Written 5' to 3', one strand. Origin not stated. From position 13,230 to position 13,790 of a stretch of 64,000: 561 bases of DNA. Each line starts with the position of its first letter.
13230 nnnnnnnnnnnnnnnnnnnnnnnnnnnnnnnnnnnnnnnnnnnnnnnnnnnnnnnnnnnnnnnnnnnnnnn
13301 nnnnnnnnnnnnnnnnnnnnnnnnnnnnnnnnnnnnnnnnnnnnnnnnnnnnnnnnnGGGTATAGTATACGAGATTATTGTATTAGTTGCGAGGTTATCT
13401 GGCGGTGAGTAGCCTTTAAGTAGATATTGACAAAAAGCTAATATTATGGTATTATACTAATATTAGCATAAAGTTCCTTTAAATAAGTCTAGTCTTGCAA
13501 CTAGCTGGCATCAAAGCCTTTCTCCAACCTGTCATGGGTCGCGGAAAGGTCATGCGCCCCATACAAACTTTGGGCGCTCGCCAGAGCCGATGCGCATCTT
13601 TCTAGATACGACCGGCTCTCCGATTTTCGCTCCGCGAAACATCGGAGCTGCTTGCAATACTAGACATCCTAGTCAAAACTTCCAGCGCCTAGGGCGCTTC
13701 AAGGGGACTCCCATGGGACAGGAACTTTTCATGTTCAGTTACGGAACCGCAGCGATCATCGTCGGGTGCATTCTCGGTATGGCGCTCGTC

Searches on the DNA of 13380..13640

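Call 51: search_rna_families(source=window, start=13380, end=13640, threshold=evalue, max_evalue=1)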
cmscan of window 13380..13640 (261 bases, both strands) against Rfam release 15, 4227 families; matches with E-value up to 1: 0.
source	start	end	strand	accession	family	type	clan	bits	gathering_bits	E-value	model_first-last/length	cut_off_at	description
